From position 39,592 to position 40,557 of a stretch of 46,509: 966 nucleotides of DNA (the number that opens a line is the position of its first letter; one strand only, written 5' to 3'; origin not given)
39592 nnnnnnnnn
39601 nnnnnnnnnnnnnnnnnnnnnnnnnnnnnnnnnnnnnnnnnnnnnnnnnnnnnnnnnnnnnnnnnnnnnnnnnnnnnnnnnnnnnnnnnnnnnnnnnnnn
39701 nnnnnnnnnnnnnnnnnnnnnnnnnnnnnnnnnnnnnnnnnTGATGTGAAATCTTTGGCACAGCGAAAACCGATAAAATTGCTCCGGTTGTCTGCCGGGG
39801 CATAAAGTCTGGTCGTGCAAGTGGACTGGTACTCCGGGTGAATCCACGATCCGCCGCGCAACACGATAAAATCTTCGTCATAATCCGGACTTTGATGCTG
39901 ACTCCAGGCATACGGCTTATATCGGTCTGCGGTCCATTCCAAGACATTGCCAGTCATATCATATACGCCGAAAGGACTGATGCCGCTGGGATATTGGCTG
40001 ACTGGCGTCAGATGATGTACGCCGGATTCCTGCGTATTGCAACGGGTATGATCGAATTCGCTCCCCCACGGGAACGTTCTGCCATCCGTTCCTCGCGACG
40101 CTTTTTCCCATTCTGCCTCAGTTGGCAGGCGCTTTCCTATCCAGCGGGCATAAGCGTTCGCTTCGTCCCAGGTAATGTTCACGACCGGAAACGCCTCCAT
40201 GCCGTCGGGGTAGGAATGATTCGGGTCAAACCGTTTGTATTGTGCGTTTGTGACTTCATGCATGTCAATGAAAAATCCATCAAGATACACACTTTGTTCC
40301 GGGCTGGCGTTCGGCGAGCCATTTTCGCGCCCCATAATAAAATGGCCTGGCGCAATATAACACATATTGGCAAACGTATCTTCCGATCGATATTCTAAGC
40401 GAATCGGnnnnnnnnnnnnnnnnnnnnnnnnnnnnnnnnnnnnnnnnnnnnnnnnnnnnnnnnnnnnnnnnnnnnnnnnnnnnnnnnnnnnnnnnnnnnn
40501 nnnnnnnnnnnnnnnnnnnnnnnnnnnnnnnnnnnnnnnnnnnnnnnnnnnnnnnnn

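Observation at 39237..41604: L7/L12-CTD-like + HEAT-repeat + non-catalytic FGE-sulfatase-like protein in an operon with a small lipoprotein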

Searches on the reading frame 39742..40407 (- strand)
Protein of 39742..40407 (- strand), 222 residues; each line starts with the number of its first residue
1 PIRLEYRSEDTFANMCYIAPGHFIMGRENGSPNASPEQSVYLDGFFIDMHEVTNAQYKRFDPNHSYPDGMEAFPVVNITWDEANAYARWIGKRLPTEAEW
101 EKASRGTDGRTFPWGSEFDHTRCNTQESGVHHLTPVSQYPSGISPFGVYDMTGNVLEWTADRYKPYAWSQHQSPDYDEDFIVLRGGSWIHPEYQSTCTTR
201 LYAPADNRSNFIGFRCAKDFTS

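Call 12: search_solved_structures(query=window:39742-40407:-, max_evalue=0.001, show_alignments=4)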
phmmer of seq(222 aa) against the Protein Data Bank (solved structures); distinct sequences matched with E-value up to 0.001: 33.
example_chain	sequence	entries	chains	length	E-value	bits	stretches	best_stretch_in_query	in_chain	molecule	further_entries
7ml6_A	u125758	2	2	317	2.8e-30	109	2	69-129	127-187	CalU17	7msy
6vqp_A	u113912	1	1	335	3.5e-30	108.7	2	69-129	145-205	CalU17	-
1y4j_A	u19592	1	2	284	4.4e-28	101.8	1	73-219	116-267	Sulfatase modifying factor 2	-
2afy_X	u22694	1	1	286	6.3e-24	88.2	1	73-219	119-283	Sulfatase modifying factor 1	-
2aii_X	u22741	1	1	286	8.3e-24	87.8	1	73-219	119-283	Sulfatase modifying factor 1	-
1y1e_X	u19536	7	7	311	8.4e-24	87.8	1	73-219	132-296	C-alpha-formyglycine-generating enzyme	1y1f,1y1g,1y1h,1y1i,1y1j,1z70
2aft_X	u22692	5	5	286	9.5e-24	87.6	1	73-219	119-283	Sulfatase modifying factor 1 | Sulfatase-modifying factor 1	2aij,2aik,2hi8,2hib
5ssy_A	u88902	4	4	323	1e-23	87.5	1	73-219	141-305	Formylglycine-generating enzyme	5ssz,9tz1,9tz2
31dc_A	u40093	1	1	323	1.1e-23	87.4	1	73-219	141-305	Formylglycine-generating enzyme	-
5ssx_A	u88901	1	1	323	2.9e-23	86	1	73-219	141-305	Formylglycine-generating enzyme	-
8aru_A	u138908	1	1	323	6.7e-23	84.9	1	73-219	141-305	Formylglycine-generating enzyme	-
6muj_A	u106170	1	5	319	1.3e-22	83.9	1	52-219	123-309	Formylglycine-generating enzyme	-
2q17_A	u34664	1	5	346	1.6e-22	83.6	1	52-219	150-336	formylglycine generating enzyme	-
7spq_A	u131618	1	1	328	8.3e-22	81.3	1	66-197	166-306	Serine/threonine kinase ToxD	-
6s07_A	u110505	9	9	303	8.1e-20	74.8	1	65-219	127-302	Formylglycine-generating enzyme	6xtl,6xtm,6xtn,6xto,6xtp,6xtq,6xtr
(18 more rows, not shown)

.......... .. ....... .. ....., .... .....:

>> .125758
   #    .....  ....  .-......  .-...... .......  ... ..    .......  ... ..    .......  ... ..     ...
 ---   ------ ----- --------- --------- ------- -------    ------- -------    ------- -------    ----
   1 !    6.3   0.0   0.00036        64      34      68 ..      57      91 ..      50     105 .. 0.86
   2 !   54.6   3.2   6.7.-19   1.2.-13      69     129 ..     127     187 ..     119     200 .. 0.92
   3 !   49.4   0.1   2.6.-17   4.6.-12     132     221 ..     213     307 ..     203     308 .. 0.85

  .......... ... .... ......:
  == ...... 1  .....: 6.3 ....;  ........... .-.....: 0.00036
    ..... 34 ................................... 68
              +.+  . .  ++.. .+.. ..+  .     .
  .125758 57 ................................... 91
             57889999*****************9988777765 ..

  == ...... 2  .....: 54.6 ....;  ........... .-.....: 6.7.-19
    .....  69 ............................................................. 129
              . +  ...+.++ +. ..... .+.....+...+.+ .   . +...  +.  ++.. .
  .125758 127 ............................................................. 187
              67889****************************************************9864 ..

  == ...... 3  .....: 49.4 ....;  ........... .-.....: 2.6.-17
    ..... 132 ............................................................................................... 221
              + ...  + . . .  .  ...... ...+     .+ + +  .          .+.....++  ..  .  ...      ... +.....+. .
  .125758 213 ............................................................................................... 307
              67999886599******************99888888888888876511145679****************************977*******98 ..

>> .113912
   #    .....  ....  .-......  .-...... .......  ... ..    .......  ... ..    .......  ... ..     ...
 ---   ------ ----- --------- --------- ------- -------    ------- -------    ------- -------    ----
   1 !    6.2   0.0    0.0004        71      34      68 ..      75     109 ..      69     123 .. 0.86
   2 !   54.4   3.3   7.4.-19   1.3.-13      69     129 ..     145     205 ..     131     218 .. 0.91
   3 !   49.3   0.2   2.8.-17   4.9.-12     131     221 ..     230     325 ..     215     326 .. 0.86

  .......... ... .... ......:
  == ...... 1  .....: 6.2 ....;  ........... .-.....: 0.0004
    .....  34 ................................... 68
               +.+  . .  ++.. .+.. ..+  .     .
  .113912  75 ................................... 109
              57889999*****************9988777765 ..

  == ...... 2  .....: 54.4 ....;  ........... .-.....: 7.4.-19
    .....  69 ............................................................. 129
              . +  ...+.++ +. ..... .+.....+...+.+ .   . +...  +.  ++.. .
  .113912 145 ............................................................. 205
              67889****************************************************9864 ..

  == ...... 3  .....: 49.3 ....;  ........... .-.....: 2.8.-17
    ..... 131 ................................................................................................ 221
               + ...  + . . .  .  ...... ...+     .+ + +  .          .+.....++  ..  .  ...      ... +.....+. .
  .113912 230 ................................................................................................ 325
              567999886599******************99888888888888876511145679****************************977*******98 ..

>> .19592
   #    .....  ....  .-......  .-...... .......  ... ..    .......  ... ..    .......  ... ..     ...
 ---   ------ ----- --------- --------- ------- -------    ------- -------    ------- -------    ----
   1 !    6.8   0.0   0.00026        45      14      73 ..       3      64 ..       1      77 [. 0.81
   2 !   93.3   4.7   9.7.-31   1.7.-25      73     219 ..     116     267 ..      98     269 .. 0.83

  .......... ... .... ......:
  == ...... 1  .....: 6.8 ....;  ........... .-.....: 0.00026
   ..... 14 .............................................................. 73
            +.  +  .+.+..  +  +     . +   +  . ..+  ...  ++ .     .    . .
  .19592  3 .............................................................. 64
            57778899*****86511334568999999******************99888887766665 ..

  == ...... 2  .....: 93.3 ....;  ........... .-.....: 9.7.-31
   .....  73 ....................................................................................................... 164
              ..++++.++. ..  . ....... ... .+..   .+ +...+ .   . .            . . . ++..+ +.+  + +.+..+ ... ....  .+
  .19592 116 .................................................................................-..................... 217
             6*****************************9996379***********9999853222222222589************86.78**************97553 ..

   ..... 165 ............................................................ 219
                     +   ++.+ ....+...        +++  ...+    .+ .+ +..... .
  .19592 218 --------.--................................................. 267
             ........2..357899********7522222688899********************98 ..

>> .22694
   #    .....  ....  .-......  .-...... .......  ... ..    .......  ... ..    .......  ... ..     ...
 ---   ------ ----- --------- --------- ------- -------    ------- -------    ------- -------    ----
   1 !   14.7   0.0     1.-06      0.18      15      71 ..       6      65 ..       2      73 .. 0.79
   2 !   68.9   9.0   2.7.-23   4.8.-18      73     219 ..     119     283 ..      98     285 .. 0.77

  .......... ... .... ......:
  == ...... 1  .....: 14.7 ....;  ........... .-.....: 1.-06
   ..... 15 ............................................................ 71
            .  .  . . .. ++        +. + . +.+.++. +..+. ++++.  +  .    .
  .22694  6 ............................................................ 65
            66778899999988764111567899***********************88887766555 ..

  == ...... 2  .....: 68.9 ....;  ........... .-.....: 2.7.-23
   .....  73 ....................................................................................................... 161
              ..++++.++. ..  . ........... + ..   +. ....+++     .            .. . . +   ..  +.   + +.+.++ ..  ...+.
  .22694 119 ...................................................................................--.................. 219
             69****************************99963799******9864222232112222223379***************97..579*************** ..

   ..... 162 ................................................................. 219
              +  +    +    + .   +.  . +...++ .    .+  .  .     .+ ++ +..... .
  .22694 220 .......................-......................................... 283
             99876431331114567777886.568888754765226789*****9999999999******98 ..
